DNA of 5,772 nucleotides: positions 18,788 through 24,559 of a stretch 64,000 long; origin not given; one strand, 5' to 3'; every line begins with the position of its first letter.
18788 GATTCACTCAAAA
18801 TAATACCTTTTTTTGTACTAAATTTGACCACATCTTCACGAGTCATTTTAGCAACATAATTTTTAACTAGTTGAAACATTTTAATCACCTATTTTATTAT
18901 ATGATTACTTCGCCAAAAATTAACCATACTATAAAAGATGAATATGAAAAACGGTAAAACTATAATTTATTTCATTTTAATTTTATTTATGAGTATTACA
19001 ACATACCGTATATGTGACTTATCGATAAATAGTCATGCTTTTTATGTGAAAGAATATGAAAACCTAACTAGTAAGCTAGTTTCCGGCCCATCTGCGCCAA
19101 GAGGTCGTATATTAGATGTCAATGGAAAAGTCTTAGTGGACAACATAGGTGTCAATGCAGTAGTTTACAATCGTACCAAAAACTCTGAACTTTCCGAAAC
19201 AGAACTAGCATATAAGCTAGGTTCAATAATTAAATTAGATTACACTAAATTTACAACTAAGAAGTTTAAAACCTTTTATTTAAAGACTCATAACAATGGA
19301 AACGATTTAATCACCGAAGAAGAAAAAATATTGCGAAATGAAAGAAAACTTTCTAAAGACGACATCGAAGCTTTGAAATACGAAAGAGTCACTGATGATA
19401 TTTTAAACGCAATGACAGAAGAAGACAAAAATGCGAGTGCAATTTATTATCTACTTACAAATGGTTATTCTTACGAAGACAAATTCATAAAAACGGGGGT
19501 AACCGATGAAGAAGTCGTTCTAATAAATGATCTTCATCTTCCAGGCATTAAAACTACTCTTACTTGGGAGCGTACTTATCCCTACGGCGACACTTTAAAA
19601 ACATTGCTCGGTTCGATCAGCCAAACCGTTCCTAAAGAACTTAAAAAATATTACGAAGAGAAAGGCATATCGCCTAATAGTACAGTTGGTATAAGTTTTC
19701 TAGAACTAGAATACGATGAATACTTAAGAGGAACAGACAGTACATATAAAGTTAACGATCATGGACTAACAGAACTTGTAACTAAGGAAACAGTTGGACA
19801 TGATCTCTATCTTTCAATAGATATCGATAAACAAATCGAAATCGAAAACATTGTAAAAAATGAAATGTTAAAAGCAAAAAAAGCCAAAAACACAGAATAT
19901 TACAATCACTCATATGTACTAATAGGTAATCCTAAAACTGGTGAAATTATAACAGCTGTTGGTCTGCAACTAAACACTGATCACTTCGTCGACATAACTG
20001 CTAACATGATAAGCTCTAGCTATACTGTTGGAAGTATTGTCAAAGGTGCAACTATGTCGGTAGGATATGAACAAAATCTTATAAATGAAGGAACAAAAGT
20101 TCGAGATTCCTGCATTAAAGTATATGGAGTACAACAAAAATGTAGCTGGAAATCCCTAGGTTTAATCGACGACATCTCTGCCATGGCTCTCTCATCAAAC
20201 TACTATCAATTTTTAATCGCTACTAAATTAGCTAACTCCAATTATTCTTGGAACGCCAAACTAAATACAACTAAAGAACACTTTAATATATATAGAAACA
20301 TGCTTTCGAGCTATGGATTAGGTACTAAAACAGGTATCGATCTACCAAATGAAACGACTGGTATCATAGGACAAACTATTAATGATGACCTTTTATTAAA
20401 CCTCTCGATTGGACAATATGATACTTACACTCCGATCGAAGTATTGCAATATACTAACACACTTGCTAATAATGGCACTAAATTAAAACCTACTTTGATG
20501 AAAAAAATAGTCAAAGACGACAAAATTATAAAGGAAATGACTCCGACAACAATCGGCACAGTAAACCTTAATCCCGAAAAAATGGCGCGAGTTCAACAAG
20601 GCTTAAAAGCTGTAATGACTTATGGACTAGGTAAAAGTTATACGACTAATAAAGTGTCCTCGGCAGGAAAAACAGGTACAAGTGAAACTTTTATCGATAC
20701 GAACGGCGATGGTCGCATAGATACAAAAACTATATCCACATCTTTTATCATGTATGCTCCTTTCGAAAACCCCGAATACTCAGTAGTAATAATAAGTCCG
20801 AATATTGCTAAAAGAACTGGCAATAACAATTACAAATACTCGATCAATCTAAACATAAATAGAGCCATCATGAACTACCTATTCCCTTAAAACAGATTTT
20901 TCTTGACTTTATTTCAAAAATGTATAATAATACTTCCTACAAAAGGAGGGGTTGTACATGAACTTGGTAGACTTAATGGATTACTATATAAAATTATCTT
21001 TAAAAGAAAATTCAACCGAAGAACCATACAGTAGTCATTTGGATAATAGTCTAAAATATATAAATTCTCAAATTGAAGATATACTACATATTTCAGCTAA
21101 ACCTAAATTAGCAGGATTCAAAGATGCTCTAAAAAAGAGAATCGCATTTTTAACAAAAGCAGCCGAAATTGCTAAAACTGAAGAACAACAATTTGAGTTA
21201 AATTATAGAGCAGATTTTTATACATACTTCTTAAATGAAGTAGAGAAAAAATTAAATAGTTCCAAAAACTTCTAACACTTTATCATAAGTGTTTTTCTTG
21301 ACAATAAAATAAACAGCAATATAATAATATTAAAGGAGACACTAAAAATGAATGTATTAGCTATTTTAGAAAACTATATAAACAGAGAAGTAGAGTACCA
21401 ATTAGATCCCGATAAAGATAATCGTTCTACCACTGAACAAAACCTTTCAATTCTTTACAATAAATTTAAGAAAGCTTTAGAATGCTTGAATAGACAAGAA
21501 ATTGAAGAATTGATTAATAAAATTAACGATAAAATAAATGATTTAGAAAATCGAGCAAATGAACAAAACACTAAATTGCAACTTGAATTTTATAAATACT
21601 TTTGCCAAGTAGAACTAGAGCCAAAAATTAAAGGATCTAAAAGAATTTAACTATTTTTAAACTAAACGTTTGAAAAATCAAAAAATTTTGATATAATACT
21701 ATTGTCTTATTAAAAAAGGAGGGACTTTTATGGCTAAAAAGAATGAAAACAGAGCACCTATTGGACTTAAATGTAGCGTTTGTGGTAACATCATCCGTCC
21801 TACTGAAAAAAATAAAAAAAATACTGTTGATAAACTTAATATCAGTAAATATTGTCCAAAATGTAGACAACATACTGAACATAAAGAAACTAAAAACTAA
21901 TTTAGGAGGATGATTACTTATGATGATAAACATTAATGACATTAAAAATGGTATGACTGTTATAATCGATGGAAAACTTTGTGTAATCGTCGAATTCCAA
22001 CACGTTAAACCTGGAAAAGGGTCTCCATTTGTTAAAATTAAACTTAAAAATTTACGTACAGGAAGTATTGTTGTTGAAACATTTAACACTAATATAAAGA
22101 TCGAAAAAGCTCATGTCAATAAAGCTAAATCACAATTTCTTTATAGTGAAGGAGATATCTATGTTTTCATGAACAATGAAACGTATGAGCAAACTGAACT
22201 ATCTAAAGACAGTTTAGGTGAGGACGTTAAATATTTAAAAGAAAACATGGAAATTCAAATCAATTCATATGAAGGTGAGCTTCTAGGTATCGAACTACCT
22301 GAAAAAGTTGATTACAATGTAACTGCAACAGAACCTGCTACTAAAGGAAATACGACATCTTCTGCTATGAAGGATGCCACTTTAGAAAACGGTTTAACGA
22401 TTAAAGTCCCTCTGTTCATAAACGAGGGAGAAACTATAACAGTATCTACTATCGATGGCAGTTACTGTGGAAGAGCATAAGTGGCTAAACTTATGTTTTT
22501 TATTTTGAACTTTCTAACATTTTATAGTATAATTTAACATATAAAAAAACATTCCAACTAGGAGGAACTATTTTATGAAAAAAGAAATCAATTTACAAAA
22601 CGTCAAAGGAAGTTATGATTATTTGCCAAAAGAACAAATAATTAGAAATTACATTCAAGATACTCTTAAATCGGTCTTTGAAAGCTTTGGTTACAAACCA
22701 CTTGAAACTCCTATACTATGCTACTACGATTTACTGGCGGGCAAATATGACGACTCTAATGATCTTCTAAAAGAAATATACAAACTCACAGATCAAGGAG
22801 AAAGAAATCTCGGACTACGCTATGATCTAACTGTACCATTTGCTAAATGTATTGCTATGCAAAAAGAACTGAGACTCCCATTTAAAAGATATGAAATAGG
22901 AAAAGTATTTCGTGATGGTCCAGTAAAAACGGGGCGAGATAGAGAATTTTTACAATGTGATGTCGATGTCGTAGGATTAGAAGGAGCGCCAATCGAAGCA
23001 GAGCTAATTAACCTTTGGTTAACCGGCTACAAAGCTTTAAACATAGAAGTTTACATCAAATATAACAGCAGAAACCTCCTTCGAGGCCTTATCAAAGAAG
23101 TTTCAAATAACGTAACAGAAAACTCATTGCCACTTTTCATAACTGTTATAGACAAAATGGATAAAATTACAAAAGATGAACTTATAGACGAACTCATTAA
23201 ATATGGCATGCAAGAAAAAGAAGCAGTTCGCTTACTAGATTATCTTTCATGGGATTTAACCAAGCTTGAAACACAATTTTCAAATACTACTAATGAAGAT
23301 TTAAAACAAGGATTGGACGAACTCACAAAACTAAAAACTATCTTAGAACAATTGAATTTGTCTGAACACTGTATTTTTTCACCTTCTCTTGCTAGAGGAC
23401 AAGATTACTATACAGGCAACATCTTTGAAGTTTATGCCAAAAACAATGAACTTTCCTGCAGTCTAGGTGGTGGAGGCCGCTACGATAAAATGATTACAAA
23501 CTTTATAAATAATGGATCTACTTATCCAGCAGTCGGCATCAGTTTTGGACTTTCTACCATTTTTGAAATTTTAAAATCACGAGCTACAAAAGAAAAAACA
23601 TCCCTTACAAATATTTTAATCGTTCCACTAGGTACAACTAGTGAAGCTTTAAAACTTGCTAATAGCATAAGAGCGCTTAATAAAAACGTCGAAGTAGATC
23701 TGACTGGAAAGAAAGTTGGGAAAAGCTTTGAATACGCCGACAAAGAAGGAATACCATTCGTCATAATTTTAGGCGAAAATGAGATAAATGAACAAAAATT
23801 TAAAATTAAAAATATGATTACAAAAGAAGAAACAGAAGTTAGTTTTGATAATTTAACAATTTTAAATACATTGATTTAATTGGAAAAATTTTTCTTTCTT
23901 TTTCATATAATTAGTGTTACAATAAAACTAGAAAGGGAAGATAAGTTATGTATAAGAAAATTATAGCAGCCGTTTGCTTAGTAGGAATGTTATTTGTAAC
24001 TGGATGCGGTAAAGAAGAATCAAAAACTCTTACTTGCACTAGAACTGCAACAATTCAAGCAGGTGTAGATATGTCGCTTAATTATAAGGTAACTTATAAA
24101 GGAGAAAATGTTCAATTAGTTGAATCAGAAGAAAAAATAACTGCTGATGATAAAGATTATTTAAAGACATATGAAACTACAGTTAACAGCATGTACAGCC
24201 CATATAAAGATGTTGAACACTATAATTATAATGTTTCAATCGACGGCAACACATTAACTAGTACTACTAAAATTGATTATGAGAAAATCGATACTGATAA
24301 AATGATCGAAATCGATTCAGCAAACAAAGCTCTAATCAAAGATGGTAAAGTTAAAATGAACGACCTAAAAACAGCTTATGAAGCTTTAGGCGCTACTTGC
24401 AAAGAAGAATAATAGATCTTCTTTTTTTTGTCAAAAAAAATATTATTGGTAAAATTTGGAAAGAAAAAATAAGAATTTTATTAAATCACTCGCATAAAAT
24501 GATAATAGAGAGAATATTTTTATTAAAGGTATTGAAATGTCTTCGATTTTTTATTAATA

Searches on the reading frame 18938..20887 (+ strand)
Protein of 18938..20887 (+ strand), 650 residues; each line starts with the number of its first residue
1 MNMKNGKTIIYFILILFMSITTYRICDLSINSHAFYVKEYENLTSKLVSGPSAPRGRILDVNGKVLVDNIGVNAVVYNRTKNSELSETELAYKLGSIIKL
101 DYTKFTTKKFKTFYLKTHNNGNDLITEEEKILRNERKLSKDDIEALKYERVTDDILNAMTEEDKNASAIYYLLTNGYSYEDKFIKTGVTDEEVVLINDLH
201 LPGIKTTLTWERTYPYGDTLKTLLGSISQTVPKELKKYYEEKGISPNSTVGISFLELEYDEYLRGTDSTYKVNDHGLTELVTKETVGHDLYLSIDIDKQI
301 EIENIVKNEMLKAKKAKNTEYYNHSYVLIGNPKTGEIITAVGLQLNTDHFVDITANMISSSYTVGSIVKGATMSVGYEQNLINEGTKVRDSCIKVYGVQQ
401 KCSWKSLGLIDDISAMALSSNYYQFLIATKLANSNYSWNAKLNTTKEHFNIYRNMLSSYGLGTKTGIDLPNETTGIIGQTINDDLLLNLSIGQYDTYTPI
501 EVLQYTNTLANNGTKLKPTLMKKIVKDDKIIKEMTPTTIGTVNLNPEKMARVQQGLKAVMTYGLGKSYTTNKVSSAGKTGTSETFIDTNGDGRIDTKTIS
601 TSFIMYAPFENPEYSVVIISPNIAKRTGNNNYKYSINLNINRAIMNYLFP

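Call 12: search_protein_families(library=pfam, proteins=[window:18938-20887:+], max_evalue=0.001)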
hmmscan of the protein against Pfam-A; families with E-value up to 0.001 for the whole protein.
window:18938-20887:+ (650 aa): 2 families
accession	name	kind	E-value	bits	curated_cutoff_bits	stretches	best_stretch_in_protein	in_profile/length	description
PF00905.27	Transpeptidase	-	9.6e-40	137.1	22.1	1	327-645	3-298/299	Penicillin binding protein transpeptidase domain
PF03717.20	PBP_dimer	-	3.5e-30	106.2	24.4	1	52-274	3-171/180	Penicillin-binding Protein dimerisation domain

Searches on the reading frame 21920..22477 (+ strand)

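Call 12: search_protein_families(library=pfam, proteins=[window:21920-22477:+], max_evalue=0.001)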
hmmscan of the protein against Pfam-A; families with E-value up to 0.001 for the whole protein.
window:21920-22477:+ (186 aa): 3 families
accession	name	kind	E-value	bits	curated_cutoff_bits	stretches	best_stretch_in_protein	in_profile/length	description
PF08207.18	EFP_N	-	5.5e-25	87.6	23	1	5-58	2-55/58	Elongation factor P (EF-P) KOW-like domain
PF01132.26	EFP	-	1.4e-23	83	27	1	71-121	3-53/54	Elongation factor P (EF-P) OB domain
PF09285.17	Elong-fact-P_C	-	1.8e-22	79.2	25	1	130-185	1-56/56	Elongation factor P, C-terminal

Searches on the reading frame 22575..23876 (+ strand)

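Call 12: search_protein_families(library=pfam, proteins=[window:22575-23876:+], max_evalue=0.001)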
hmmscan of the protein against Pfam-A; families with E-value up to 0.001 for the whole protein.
window:22575-23876:+ (434 aa): 4 families
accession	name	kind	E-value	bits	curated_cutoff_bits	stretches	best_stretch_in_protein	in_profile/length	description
PF13393.11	tRNA-synt_His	-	9.2e-41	140.5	25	1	14-329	3-308/308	Histidyl-tRNA synthetase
PF03129.25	HGTP_anticodon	-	2.6e-15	56.8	21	1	347-427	2-87/94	Anticodon binding domain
PF00587.30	tRNA-synt_2b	-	3.7e-05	24.3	29.3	1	69-160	1-99/179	tRNA synthetase class II core domain (G, H, P, S and T)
PF00152.25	tRNA-synt_2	-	0.00087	18.9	25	0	104-132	93-121/308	tRNA synthetases class II (D, K and N)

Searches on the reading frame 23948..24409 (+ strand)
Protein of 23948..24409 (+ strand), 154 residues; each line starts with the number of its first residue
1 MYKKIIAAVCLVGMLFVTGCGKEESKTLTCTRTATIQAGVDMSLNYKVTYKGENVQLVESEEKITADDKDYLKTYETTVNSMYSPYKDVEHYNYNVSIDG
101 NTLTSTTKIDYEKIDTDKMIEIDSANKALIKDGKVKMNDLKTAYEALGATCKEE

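Call 12: search_protein_families(library=pfam, proteins=[window:23948-24409:+], max_evalue=0.001)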
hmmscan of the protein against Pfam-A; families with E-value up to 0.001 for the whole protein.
window:23948-24409:+ (154 aa): 1 family
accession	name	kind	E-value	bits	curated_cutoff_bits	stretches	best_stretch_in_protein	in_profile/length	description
PF06998.16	DUF1307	-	3.5e-06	27.6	28.3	1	37-148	9-121/123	Protein of unknown function (DUF1307)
